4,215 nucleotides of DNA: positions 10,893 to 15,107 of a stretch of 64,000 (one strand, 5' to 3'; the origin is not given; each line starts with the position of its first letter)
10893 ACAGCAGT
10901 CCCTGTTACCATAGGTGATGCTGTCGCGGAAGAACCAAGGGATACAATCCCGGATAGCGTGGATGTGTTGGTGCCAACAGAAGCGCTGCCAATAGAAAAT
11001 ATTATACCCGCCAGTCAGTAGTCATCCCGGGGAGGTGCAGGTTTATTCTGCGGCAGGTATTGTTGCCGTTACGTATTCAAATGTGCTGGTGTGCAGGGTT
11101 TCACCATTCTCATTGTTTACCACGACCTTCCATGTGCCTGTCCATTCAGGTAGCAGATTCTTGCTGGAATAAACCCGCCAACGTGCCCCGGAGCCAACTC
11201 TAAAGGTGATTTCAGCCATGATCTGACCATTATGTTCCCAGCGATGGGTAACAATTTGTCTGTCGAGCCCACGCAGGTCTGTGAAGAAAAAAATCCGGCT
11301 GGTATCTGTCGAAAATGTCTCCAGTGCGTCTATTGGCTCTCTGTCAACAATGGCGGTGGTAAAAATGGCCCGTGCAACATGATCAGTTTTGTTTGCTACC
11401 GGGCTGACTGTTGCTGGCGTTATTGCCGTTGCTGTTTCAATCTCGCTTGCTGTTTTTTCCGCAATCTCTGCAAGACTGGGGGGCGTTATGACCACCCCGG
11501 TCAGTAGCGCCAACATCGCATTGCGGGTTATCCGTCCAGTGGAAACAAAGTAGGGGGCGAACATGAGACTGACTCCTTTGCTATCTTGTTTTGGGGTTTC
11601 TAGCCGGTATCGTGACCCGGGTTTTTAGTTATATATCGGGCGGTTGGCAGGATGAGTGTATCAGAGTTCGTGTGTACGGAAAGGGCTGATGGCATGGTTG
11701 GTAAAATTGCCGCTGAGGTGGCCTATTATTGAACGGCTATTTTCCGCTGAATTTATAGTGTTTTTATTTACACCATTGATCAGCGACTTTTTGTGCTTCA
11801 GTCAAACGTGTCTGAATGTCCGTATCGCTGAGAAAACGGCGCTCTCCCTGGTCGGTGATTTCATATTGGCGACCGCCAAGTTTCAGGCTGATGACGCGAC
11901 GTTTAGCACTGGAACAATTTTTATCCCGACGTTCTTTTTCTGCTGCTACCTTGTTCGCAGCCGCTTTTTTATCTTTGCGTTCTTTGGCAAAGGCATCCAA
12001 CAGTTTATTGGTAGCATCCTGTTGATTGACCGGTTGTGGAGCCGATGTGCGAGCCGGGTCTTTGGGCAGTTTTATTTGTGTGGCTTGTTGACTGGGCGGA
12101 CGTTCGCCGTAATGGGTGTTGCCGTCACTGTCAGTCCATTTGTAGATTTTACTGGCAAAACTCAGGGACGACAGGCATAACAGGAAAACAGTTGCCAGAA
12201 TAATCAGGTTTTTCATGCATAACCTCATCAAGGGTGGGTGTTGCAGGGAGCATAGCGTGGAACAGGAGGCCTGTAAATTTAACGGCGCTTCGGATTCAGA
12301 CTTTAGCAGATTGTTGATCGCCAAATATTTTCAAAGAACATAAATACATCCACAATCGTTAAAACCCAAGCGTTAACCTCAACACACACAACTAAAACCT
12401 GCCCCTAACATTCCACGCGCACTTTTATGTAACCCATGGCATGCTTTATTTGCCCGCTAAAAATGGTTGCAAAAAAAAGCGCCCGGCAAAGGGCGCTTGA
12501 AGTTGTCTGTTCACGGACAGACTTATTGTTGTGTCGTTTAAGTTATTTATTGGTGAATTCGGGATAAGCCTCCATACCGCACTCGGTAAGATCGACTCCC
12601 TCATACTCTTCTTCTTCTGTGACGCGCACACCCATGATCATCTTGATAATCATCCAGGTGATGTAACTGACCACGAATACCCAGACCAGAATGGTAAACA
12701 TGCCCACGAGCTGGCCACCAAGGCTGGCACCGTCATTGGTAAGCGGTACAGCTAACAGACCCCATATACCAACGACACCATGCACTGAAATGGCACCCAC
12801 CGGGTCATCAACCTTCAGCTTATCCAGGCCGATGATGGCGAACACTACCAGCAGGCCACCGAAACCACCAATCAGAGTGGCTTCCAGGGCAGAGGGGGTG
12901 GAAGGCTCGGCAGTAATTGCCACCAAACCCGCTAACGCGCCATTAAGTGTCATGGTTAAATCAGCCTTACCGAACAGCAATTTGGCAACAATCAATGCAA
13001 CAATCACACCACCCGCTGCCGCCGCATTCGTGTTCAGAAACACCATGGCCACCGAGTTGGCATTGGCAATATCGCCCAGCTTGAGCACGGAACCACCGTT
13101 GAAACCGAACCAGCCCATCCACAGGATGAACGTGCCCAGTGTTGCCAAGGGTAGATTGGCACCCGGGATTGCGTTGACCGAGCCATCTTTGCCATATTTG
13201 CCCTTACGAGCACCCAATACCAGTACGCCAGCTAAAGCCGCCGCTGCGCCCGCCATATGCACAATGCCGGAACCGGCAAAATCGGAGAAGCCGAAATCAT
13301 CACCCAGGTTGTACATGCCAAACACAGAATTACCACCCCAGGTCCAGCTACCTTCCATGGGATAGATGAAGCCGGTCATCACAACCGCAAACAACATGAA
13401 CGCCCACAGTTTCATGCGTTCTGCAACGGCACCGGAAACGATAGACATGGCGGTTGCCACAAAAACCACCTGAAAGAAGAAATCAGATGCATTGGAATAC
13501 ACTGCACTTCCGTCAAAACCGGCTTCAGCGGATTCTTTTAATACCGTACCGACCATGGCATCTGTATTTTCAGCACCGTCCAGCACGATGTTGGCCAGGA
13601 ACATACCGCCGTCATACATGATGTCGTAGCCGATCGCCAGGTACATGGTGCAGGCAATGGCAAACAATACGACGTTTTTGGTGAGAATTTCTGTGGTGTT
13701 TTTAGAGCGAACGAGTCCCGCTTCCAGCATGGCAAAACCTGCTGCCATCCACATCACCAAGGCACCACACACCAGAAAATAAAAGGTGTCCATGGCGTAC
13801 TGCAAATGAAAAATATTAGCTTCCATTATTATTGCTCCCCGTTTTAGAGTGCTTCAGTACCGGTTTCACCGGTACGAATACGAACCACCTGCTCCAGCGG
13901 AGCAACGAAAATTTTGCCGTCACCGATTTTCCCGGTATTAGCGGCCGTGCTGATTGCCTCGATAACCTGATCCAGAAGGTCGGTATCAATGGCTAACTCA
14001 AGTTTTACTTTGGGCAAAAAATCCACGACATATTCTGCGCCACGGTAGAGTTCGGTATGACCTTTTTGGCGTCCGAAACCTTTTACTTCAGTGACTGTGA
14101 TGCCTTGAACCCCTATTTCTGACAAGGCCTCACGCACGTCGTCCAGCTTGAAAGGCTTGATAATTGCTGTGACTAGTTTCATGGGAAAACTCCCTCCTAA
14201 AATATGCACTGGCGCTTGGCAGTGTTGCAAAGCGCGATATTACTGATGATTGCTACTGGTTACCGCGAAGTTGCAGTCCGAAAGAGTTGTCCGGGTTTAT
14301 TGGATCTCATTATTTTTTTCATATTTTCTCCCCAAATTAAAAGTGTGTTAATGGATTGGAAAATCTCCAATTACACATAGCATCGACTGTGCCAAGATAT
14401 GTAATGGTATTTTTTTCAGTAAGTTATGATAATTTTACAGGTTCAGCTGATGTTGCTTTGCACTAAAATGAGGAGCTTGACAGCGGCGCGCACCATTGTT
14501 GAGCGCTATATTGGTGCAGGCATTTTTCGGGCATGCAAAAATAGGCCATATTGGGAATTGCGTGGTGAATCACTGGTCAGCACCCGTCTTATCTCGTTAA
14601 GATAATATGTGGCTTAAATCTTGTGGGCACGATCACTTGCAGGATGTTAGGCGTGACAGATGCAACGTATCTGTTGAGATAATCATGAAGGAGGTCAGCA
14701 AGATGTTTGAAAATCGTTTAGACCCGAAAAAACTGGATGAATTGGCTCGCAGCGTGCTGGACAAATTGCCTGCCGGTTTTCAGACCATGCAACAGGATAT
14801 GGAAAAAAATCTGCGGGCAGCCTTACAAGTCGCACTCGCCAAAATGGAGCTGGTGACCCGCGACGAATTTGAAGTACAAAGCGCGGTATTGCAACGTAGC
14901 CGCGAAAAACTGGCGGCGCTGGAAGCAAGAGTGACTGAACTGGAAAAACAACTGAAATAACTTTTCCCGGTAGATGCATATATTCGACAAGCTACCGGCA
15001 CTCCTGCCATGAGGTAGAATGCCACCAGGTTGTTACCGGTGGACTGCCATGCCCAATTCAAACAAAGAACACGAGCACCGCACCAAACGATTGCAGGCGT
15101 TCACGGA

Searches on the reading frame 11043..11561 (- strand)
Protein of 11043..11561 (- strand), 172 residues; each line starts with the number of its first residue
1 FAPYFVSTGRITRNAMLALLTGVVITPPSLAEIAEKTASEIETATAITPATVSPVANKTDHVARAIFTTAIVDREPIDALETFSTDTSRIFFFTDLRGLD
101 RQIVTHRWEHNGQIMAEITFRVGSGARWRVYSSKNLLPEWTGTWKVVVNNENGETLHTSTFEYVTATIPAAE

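Call 6: search_protein_families(library=pfam, proteins=[window:11043-11561:-], max_evalue=0.01)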
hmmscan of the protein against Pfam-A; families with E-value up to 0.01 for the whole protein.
window:11043-11561:- (172 aa): 1 family
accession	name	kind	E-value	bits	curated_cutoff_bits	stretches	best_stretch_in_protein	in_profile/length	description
PF11141.13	DUF2914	-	3.2e-19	68.9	23.6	1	104-162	4-61/62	Protein of unknown function (DUF2914)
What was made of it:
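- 11043..11564 (-): Convergent neighbour: small secreted DUF2914 protein, a candidate periplasmic partner. Pfam E 3.2e-19 (call 6).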

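Call 63: find_homologous_proteins(query=window:11043-11561:-)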
Query window:11043-11561:- (172 aa): 148 proteins with E <= 0.001 among 237 candidates; the best 120 are listed.
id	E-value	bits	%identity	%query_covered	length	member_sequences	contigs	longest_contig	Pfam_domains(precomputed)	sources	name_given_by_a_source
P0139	4.2e-95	334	90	100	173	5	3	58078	PF11141.14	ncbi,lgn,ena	-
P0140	4.8e-94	330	88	100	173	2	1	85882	PF11141.14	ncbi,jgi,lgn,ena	-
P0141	1.1e-87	310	83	99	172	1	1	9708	PF11141.14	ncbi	-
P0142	5.5e-85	301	80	100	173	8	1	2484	PF11141.14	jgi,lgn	jgi:hypothetical protein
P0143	1.1e-84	300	80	100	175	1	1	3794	PF11141.14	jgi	-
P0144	3.0e-82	292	78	100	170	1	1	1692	PF11141.14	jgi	-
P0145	5.8e-77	275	72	100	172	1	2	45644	PF11141.14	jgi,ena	-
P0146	1.8e-76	273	76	97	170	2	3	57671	PF11141.14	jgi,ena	-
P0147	6.1e-75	268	74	100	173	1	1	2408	PF11141.14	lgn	-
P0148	4.9e-74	265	74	100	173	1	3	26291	PF11141.14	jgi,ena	-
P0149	1.8e-73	264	69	100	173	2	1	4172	PF11141.14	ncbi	-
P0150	5.5e-71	256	72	99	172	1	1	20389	PF11141.14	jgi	-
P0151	4.1e-68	246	68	97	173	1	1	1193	PF11141.14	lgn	-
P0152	3.1e-67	243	56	63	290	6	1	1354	PF11141.14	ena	-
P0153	5.4e-67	243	47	75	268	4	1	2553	PF11141.14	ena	-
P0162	5.4e-63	230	44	84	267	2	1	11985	PF11141.14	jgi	-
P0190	3.9e-47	178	53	91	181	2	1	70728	PF11141.14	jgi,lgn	jgi:hypothetical protein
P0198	9.8e-47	177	54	91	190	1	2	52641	PF11141.14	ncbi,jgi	-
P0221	4.1e-44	168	56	80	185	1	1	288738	PF11141.14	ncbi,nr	ncbi:MAG: DUF2914 domain-containing protein [Gammaproteobacteria bacterium]|nr:DUF2914 domain-contai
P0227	9.7e-43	164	64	66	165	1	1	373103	PF11141.14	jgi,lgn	jgi:hypothetical protein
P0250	2.9e-39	152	54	88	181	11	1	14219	PF11141.14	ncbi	-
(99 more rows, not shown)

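Call 64: find_encoding_contigs(protein=P0221, flank=7000, max_places=1)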
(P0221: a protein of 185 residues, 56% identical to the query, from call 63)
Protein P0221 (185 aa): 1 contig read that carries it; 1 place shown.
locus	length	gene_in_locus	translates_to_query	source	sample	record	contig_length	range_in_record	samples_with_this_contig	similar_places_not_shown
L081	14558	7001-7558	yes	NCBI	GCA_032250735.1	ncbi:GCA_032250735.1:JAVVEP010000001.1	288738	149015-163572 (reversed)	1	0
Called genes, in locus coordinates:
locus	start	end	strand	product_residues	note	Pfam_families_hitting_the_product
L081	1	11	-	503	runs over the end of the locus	PF13541:ChlI, PF00158:Sigma54_activat (faint), PF01078:Mg_chelatase, PF07728:AAA_5, PF00493:MCM (weak), PF13335:Mg_chelatase_C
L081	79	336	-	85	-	PF04380:BMFP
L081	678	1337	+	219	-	PF09694:Gcw_chp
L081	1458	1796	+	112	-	PF00543:P-II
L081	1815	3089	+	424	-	PF00909:Ammonium_transp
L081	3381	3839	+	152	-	PF13511:DUF4124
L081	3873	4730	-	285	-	PF17284:Spermine_synt_N, PF01564:Spermine_synth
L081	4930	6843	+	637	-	PF02784:Orn_Arg_deC_N, PF17810:Arg_decarb_HB, PF17944:Arg_decarbox_C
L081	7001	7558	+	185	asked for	PF11141:DUF2914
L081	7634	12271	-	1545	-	-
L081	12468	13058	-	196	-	PF05036:SPOR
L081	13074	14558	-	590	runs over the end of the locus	PF03485:Arg_tRNA_synt_N, PF00750:tRNA-synt_1d, PF05746:DALR_1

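Call 65: find_encoding_contigs(protein=P0227, flank=7000, max_places=1)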
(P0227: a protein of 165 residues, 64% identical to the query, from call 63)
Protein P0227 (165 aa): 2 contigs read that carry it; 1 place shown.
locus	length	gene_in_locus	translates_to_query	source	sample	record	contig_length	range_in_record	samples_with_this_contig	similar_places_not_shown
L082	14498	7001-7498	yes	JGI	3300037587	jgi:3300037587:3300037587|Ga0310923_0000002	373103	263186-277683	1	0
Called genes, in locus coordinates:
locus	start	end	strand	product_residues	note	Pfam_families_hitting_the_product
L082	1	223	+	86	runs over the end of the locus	PF04324:Fer2_BFD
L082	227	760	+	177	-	PF00186:DHFR_1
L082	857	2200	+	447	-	PF12867:DinB_2, PF03781:FGE-sulfatase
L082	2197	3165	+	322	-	PF10017:Methyltransf_33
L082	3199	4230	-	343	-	-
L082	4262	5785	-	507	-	PF13541:ChlI, PF00158:Sigma54_activat (faint), PF01078:Mg_chelatase, PF07728:AAA_5, PF00493:MCM, PF13335:Mg_chelatase_C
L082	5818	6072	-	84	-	PF04380:BMFP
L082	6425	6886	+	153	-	PF13511:DUF4124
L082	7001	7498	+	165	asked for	PF11141:DUF2914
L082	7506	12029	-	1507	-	PF00027:cNMP_binding, PF00581:Rhodanese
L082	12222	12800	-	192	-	PF05036:SPOR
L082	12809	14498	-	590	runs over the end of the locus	PF03485:Arg_tRNA_synt_N, PF00750:tRNA-synt_1d, PF05746:DALR_1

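Call 66: find_encoding_contigs(protein=P0190, flank=7000, max_places=1)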
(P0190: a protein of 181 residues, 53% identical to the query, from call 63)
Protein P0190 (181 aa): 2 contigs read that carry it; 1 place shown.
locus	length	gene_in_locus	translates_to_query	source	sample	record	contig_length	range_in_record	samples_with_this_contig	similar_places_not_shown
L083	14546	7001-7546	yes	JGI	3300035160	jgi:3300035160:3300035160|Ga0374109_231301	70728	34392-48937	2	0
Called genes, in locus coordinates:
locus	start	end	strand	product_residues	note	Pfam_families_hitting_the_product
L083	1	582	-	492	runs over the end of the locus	PF13541:ChlI, PF00158:Sigma54_activat (faint), PF01078:Mg_chelatase, PF07728:AAA_5, PF00493:MCM, PF13335:Mg_chelatase_C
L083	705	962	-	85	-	PF04380:BMFP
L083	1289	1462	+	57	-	-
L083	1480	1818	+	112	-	PF00543:P-II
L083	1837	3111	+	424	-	PF00909:Ammonium_transp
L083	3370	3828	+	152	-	PF13511:DUF4124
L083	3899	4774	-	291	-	PF17284:Spermine_synt_N, PF01564:Spermine_synth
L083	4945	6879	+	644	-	PF02784:Orn_Arg_deC_N, PF17810:Arg_decarb_HB, PF17944:Arg_decarbox_C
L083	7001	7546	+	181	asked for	PF11141:DUF2914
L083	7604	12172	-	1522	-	PF00027:cNMP_binding, PF00581:Rhodanese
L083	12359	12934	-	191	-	PF05036:SPOR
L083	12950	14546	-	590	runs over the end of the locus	PF03485:Arg_tRNA_synt_N, PF00750:tRNA-synt_1d, PF05746:DALR_1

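Call 67: find_encoding_contigs(protein=P0162, flank=7000, max_places=1)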
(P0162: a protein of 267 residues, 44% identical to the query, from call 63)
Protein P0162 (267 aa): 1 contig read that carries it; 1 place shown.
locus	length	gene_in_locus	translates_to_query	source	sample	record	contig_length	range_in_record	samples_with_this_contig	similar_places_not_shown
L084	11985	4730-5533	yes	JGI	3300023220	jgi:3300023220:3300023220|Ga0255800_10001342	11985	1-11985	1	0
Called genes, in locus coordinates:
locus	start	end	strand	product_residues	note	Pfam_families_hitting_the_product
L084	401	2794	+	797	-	PF13620:CarboxypepD_reg, PF13715:CarbopepD_reg_2, PF07715:Plug, PF00593:TonB_dep_Rec_b-barrel, PF14905:OMP_b-brl_3 (weak)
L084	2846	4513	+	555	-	PF03130:HEAT_PBS (faint), PF02985:HEAT (faint), PF13646:HEAT_2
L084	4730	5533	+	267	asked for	PF11141:DUF2914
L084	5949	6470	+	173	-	PF04893:Yip1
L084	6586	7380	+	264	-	PF01370:Epimerase (faint), PF13460:NAD_binding_10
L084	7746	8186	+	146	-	-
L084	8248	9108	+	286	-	PF00582:Usp (faint)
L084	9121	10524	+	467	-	PF02040:ArsB, PF03600:CitMHS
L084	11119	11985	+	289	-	?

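Call 68: find_encoding_contigs(protein=P0198, flank=7000, max_places=1)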
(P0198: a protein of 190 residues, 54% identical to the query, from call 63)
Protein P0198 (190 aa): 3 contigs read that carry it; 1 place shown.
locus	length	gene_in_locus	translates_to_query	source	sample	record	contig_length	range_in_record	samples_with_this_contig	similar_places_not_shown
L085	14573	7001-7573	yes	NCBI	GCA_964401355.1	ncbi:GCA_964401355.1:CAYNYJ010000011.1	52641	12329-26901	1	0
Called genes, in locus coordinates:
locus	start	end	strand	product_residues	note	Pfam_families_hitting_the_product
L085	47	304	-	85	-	PF04380:BMFP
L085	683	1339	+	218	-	PF09694:Gcw_chp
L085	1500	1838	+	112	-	PF00543:P-II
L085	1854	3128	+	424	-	PF00909:Ammonium_transp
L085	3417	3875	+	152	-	PF13511:DUF4124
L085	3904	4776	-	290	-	PF17284:Spermine_synt_N, PF01564:Spermine_synth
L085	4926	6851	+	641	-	PF02784:Orn_Arg_deC_N, PF17810:Arg_decarb_HB, PF17944:Arg_decarbox_C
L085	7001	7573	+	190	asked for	PF11141:DUF2914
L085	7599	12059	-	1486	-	PF00027:cNMP_binding, PF00581:Rhodanese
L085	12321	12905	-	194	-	PF05036:SPOR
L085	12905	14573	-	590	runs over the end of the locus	PF03485:Arg_tRNA_synt_N, PF00750:tRNA-synt_1d, PF05746:DALR_1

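Call 69: find_encoding_contigs(protein=P0250, flank=7000, max_places=1)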
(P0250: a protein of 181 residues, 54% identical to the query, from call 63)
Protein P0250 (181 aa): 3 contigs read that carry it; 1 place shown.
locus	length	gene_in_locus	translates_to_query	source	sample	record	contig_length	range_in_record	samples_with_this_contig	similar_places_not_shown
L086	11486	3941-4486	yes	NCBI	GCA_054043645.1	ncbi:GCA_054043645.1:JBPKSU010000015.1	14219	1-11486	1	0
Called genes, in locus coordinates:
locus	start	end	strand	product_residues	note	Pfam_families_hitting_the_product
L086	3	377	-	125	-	?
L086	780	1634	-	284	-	PF17284:Spermine_synt_N, PF01564:Spermine_synth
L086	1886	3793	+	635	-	PF02784:Orn_Arg_deC_N, PF17810:Arg_decarb_HB, PF17944:Arg_decarbox_C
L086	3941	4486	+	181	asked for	PF11141:DUF2914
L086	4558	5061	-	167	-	-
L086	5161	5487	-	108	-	-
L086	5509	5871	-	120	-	PF01258:zf-dskA_traR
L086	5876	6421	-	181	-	PF06041:DUF924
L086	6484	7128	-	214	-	PF01625:PMSR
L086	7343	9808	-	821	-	PF22352:K319L-like_PKD, PF07995:GSDH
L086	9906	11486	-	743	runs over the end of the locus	PF08351:TmcA_N, PF13508:Acetyltransf_7 (faint), PF13604:AAA_30 (faint), PF05127:NAT10_TcmA_helicase, PF17176:tRNA_bind_3 (faint), PF13718:GNAT_acetyltr_2, PF00583:Acetyltransf_1 (weak), PF13718:GNAT_acetyltr_2 (weak)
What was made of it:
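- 11043..11564 (-): Four of 6 sampled homologues lie next to a 1486-1545-aa protein, three of which carry precomputed cNMP and Rhodanese hits (calls 64-69).
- DUF2914 is convergent, not co-transcribed, and it occurs without the giant gene in one sampled locus (call 69).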

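Call 74: search_protein_families(library=padloc, proteins=[window:11043-11561:-], max_evalue=0.01)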
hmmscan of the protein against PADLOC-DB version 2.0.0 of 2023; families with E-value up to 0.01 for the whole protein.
window:11043-11561:- (172 aa): 0 families

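Call 76: predict_structure(alignment_id=A4)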
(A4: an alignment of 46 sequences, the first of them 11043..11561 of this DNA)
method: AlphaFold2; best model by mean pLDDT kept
length: 172 residues; sequences in the alignment: 46
mean_pLDDT: 67.6   pTM: 0.52
mean pLDDT of the five models: 67.6, 67.1, 65.8, 65.5, 64.9
residues with pLDDT >= 90: 43; 70-90: 46; 50-70: 24; < 50: 59
segments of 3 or more residues with pLDDT < 50: 29-74
pLDDT, mean of each block of 10 residues (from residue 1): 48 50 51 42 40 39 34 52 87 86 92 92 81 88 93 92 83 56
secondary structure, 60 per line:
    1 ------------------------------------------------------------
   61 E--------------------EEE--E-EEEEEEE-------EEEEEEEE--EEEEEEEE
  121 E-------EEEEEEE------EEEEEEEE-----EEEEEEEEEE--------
elements in order: E82-84 E89-95 E103-110 E113-121 E129-135 E142-149 E155-164

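Call 79: fold_search(model_id=the predicted structure, library=pdb)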
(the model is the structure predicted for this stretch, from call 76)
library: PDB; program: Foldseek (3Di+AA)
matches with E <= 10: 1865; with E <= 0.001: 16
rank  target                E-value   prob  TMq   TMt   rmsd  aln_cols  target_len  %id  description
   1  4ety_A                3.4e-04  1.00  0.39  0.60   5.0       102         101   11  Crystal structure of a strand-swapped dimer of Mouse Leukocyte-associated immunoglobulin-like receptor 1 (NYSGRC-00604 (released 2012-06-06)
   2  3gqq_D                4.1e-04  1.00  0.32  0.31   8.1       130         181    7  Crystal structure of the human retinal protein 4 (unc-119 homolog A). Northeast Structural Genomics Consortium target  (released 2009-04-07)
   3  6oe6_A                4.4e-04  1.00  0.42  0.55   4.1        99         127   12  Structure of a Uncharacterized protein from Leptospira interrogans serogroup Icterohaemorrhagiae serovar Copenhageni ( (released 2019-04-17)
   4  1t6w_MODEL_1_A        5.3e-04  1.00  0.28  0.44   7.5        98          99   20  RATIONAL DESIGN OF A CALCIUM-BINDING ADHESION PROTEIN NMR, 20 STRUCTURES (released 2005-02-15)
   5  6oe6_B                6.0e-04  1.00  0.39  0.58   3.5        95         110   15  Structure of a Uncharacterized protein from Leptospira interrogans serogroup Icterohaemorrhagiae serovar Copenhageni ( (released 2019-04-17)
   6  9gkg_D                6.7e-04  1.00  0.32  0.33   4.9       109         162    7  Crystal structure of UNC119 in complex with Squarunkin A (released 2025-01-15)
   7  9nem_B                6.7e-04  1.00  0.32  0.31   7.6       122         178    7  Structure of Unc119-Farnesylated peptide complex (released 2025-09-03)
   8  9gkg_E                7.1e-04  1.00  0.31  0.32   4.9       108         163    7  Crystal structure of UNC119 in complex with Squarunkin A (released 2025-01-15)
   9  1qa9_A                7.6e-04  1.00  0.31  0.47   7.0       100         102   14  Structure of a Heterophilic Adhesion Complex Between the Human CD2 and CD58(LFA-3) Counter-Receptors (released 1999-04-29)
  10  9nem_F                8.1e-04  1.00  0.32  0.33   5.2       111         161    7  Structure of Unc119-Farnesylated peptide complex (released 2025-09-03)
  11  9gkg_C                8.1e-04  1.00  0.31  0.32   5.1       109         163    7  Crystal structure of UNC119 in complex with Squarunkin A (released 2025-01-15)
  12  5l7k_A                8.1e-04  0.99  0.29  0.30   5.7       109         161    8  The crystal structure of myristoylated NPHP3 peptide in complex with UNC119a (released 2016-08-10)
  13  3m7o_A                8.6e-04  0.99  0.23  0.27   6.3        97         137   13  Crystal structure of mouse MD-1 in complex with phosphatidylcholine (released 2010-06-09)
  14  7umo_E                9.1e-04  1.00  0.32  0.33   5.7       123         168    8  Structure of Unc119-inhibitor complex. (released 2023-07-26)
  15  1hng_A                9.7e-04  1.00  0.28  0.28   7.6        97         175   16  CRYSTAL STRUCTURE AT 2.8 ANGSTROMS RESOLUTION OF A SOLUBLE FORM OF THE CELL ADHESION MOLECULE CD2 (released 1995-02-07)
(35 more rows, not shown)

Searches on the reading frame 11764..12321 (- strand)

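Call 6: search_protein_families(library=pfam, proteins=[window:11764-12321:-], max_evalue=0.01)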
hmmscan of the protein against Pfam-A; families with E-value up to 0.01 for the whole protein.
window:11764-12321:- (185 aa): 1 family
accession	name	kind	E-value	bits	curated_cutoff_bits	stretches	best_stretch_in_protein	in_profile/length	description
PF13511.11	DUF4124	-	5.1e-15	55.9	22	1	46-97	1-52/56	Domain of unknown function (DUF4124)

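Call 74: search_protein_families(library=padloc, proteins=[window:11764-12321:-], max_evalue=0.01)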
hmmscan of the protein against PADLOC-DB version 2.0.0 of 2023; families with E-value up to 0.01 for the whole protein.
window:11764-12321:- (185 aa): 0 families

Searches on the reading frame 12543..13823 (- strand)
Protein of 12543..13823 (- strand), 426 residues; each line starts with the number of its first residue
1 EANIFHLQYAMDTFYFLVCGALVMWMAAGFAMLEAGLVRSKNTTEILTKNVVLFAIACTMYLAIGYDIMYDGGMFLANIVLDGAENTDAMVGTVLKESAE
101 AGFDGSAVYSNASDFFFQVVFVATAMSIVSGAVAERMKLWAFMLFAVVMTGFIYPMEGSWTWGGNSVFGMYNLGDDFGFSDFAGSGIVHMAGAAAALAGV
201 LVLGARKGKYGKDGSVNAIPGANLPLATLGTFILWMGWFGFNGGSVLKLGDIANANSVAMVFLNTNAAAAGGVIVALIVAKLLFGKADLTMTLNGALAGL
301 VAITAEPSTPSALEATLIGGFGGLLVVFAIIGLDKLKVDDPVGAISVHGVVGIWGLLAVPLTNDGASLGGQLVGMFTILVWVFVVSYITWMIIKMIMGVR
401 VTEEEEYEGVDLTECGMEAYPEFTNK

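Call 6: search_protein_families(library=pfam, proteins=[window:12543-13823:-], max_evalue=0.01)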
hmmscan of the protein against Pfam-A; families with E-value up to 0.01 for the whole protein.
window:12543-13823:- (426 aa): 1 family
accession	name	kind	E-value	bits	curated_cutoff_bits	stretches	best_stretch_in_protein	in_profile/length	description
PF00909.26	Ammonium_transp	-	2.2e-95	320.2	23.2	1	16-420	3-399/399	Ammonium Transporter Family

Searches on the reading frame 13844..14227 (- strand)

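Call 56: search_protein_families(library=pfam, proteins=[window:13844-14227:-], max_evalue=0.001)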
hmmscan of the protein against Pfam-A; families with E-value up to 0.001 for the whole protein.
window:13844-14227:- (127 aa): 1 family
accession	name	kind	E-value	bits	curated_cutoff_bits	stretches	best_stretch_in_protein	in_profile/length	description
PF00543.27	P-II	-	1.2e-33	115.9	25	1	16-121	1-102/102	Nitrogen regulatory protein P-II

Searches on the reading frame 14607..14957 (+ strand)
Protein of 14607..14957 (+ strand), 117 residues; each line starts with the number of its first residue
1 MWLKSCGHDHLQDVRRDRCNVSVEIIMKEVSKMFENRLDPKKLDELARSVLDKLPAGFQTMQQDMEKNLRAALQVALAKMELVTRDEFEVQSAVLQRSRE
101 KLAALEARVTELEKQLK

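Call 56: search_protein_families(library=pfam, proteins=[window:14607-14957:+], max_evalue=0.001)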
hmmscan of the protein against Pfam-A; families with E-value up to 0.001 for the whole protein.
window:14607-14957:+ (117 aa): 1 family
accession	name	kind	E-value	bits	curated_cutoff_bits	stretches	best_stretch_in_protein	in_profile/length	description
PF04380.18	BMFP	-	1.1e-25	90.3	37.2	1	39-114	3-77/77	Membrane fusogenic activity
